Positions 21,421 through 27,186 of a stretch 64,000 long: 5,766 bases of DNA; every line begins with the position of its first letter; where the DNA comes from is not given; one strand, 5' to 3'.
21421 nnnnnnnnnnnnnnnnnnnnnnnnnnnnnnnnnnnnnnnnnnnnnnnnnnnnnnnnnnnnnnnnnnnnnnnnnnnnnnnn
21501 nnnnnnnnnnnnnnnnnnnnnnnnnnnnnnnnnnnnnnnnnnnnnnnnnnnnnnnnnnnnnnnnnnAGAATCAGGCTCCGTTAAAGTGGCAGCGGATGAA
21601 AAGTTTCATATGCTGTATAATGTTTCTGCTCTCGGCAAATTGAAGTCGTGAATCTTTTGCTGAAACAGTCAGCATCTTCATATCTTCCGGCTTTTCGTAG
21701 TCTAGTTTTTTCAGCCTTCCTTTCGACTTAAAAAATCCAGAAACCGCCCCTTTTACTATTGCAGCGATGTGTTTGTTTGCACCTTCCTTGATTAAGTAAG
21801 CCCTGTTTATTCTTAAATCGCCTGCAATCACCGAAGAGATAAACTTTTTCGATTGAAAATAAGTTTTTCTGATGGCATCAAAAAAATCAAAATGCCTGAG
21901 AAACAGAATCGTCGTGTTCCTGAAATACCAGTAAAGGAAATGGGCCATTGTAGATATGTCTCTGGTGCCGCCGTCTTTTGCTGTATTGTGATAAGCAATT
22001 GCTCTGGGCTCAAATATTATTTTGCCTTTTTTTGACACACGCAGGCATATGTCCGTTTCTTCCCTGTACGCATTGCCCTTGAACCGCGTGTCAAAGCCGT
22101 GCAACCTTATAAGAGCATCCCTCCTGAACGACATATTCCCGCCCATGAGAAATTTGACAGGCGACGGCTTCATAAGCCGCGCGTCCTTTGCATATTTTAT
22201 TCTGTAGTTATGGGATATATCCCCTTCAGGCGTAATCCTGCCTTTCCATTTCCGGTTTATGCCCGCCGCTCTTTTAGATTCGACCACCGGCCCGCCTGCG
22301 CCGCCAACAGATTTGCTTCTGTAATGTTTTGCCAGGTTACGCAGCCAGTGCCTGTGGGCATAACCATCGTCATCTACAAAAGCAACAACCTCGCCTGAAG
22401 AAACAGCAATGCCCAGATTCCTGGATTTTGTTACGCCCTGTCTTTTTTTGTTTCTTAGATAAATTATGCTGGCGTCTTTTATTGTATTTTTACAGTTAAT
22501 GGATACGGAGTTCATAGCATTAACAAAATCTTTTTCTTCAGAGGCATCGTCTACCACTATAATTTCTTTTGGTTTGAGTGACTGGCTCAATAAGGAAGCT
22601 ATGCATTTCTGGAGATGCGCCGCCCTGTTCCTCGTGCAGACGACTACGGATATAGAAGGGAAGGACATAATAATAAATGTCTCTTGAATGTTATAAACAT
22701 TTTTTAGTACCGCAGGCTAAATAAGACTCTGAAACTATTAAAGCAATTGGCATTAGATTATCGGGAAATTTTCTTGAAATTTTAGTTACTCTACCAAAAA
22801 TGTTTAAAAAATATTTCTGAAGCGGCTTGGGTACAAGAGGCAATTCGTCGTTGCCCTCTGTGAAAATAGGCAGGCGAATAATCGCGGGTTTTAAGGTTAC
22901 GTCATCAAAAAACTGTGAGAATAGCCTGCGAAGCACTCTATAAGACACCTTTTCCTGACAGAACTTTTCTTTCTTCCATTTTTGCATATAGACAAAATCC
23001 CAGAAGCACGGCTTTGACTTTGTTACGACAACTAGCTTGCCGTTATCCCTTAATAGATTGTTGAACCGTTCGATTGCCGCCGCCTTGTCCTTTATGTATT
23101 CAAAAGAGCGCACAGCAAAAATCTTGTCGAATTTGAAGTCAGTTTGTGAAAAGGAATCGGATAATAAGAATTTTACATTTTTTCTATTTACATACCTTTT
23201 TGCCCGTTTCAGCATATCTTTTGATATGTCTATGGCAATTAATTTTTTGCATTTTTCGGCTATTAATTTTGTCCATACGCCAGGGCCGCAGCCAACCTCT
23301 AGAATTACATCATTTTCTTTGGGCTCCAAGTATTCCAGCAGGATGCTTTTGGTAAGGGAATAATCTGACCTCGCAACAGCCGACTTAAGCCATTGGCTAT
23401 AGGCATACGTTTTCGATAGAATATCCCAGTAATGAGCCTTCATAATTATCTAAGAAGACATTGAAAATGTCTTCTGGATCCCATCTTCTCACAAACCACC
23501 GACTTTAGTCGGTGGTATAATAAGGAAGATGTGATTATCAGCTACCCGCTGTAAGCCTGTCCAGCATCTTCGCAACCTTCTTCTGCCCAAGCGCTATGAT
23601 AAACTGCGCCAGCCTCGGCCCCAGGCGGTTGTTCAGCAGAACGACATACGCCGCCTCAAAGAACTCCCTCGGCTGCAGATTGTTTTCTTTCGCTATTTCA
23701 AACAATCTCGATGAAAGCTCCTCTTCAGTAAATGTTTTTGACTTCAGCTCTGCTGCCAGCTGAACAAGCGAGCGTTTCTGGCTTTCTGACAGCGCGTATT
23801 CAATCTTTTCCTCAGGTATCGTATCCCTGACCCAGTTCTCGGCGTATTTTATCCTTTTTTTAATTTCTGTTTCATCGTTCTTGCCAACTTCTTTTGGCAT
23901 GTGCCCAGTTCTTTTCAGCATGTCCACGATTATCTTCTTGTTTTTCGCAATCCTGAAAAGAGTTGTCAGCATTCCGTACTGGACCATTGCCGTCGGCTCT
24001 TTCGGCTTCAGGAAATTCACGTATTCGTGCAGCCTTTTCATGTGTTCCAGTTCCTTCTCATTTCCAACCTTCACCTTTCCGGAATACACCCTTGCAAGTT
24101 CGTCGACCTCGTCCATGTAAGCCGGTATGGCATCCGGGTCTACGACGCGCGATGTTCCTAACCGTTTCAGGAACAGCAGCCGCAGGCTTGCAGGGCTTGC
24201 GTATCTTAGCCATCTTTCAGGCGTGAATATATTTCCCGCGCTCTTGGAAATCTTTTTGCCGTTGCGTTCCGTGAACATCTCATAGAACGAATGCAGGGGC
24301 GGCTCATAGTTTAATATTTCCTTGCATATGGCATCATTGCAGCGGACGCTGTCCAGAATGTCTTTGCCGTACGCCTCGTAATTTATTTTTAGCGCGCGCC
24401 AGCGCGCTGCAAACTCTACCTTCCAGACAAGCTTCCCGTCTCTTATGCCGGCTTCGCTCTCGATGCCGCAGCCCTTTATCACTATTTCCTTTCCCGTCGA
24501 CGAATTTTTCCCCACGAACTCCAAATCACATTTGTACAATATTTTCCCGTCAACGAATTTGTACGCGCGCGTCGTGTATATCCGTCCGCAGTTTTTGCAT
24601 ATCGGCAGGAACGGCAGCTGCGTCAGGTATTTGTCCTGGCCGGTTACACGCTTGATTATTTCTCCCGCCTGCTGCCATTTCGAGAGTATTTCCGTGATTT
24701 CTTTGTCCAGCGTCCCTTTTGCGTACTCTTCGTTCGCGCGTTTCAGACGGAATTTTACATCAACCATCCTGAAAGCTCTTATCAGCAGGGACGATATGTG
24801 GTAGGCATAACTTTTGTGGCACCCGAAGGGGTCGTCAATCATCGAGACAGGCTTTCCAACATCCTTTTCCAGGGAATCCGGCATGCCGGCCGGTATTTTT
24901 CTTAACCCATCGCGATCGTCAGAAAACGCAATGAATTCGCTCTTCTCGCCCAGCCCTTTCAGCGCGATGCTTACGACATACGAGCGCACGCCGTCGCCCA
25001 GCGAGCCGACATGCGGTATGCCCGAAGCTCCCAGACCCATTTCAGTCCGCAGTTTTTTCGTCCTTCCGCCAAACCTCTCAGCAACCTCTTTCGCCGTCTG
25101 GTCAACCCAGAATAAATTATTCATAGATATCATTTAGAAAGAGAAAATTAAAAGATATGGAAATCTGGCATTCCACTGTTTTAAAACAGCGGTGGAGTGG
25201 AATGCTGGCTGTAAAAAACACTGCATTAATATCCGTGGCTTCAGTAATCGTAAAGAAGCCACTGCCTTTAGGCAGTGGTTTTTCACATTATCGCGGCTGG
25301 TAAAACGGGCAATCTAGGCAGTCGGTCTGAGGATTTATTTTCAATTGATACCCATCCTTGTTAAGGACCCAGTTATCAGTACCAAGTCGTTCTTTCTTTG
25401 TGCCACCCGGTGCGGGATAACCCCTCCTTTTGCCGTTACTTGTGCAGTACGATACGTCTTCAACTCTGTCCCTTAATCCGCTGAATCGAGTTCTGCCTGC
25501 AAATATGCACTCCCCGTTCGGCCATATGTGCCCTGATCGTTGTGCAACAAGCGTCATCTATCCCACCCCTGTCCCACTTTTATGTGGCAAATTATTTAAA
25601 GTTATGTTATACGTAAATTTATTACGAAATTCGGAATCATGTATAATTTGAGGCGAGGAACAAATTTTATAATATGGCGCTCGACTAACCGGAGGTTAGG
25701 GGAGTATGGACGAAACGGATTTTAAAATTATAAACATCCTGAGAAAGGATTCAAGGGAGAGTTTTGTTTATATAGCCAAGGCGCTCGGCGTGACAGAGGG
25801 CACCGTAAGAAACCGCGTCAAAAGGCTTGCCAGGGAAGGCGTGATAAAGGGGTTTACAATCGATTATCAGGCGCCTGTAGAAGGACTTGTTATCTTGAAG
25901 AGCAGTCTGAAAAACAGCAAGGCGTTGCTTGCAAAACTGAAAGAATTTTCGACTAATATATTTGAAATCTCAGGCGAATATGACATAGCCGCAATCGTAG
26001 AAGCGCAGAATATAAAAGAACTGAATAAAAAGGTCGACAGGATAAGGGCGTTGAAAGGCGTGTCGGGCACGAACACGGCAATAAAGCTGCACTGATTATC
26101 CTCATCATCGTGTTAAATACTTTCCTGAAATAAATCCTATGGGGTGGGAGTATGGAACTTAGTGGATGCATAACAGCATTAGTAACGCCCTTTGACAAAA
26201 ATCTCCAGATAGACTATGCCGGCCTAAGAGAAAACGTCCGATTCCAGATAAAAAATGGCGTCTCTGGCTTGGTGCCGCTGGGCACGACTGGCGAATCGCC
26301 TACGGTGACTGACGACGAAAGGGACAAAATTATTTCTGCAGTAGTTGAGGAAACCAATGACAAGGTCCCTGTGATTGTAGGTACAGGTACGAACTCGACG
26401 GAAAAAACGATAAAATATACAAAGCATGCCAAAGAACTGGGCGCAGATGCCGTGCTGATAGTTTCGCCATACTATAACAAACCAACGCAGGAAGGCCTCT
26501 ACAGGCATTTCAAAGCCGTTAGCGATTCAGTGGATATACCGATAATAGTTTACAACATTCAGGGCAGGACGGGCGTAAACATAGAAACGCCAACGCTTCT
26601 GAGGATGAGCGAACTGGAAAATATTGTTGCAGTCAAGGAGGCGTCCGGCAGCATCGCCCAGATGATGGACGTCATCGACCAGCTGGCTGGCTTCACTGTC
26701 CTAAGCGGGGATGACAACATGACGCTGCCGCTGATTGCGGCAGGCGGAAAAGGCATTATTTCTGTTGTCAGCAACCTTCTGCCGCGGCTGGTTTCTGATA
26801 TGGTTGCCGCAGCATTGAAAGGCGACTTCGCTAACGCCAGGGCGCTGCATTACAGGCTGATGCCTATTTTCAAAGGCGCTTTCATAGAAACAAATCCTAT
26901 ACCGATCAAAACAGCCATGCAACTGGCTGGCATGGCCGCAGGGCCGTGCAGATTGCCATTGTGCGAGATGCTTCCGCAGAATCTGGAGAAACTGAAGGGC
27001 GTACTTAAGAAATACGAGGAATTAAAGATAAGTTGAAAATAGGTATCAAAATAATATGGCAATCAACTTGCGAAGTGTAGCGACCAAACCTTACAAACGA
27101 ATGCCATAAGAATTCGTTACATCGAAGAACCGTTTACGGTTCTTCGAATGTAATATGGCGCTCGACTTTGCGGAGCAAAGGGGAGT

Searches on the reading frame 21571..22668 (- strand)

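Call 23: search_protein_families(library=pfam, proteins=[window:21571-22668:-])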
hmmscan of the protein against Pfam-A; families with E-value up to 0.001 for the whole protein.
window:21571-22668:- (365 aa): 5 families
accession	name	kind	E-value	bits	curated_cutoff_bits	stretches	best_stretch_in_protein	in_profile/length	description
PF00535.33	Glycos_transf_2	-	8.2e-28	97.9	23.3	1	7-187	1-165/168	Glycosyl transferase family 2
PF10111.15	Glyco_tranf_2_2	-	1.5e-11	44.8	27.3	1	7-231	1-220/276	Glycosyltransferase like family 2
PF13641.12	Glyco_tranf_2_3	-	2.2e-10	41.4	27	1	4-231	1-215/230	Glycosyltransferase like family 2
PF13632.12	Glyco_trans_2_3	-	6.9e-07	29.7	27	1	95-219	2-114/198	Glycosyl transferase family group 2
PF02709.20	Glyco_transf_7C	-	0.00032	20.7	23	1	168-223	13-67/78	N-terminal domain of galactosyltransferase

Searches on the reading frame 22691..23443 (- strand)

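Call 59: search_protein_families(library=pfam, proteins=[window:22691-23443:-], max_evalue=0.001)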
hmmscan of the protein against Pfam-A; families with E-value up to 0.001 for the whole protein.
window:22691-23443:- (250 aa): 14 families
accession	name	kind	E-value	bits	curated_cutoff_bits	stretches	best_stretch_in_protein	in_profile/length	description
PF08242.18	Methyltransf_12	-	4.4e-16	59.8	30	1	48-137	1-98/98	Methyltransferase domain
PF13649.12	Methyltransf_25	-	5.1e-16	59.6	27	1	47-135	1-97/97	Methyltransferase domain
PF13489.12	Methyltransf_23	-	5.8e-16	59.1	27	1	35-170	13-146/164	Methyltransferase domain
PF13847.12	Methyltransf_31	-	6.4e-16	58.8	27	1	42-168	2-129/145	Methyltransferase domain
PF08241.18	Methyltransf_11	-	1.1e-15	58.5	21.2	1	48-139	1-95/95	Methyltransferase domain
PF05401.17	NodS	-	2.2e-08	34.6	24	1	42-139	42-144/201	Nodulation protein S (NodS)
PF05175.20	MTS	-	3.8e-08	33.6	23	1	33-144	21-143/170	Methyltransferase small domain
PF00398.26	RrnaAD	-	6.4e-08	32.5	24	1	36-98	23-86/263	Ribosomal RNA adenine dimethylase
PF02353.26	CMAS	-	2.8e-07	30.6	27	1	34-141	53-166/273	Mycolic acid cyclopropane synthetase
PF01209.24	Ubie_methyltran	-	7.8e-07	29.1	20.1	1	32-150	36-162/233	ubiE/COQ5 methyltransferase family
PF01728.25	FtsJ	-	2.1e-06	28.3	24.1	1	42-104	20-76/181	FtsJ-like methyltransferase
PF05219.18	DREV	-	1.5e-05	24.7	26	1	42-140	93-187/265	DREV methyltransferase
PF01189.24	Methyltr_RsmB-F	-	1.8e-05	25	27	1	38-96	3-67/199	16S rRNA methyltransferase RsmB/F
PF01135.25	PCMT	-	3.7e-05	24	20.3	1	30-91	60-124/210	Protein-L-isoaspartate(D-aspartate) O-methyltransferase (PCMT)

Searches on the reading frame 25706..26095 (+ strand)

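Call 59: search_protein_families(library=pfam, proteins=[window:25706-26095:+], max_evalue=0.001)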
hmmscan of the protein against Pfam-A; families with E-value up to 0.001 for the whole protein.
window:25706-26095:+ (129 aa): 5 families
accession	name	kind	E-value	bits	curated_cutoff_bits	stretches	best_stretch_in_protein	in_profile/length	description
PF13412.12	HTH_24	-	3.9e-15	55.6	21.9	1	1-48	1-48/48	Winged helix-turn-helix DNA-binding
PF13404.12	HTH_AsnC-type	-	1.3e-14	54.1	27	1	1-41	1-41/42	AsnC-type helix-turn-helix domain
PF01037.27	AsnC_trans_reg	-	1.2e-07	32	25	1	83-126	25-69/73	Lrp/AsnC ligand binding domain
PF08279.18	HTH_11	-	7.2e-06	26.2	25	1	6-46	3-44/55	HTH domain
PF22451.2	NirdL-like_HTH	-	0.00031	20.7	27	1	23-47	22-46/47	Siroheme decarboxylase NirDL-like HTH domain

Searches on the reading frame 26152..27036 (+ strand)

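Call 59: search_protein_families(library=pfam, proteins=[window:26152-27036:+], max_evalue=0.001)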
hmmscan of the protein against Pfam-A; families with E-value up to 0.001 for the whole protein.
window:26152-27036:+ (294 aa): 1 family
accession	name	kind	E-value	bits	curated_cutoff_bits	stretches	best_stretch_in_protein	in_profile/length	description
PF00701.28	DHDPS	-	4.7e-92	308.2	22.1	1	3-287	2-288/289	Dihydrodipicolinate synthetase family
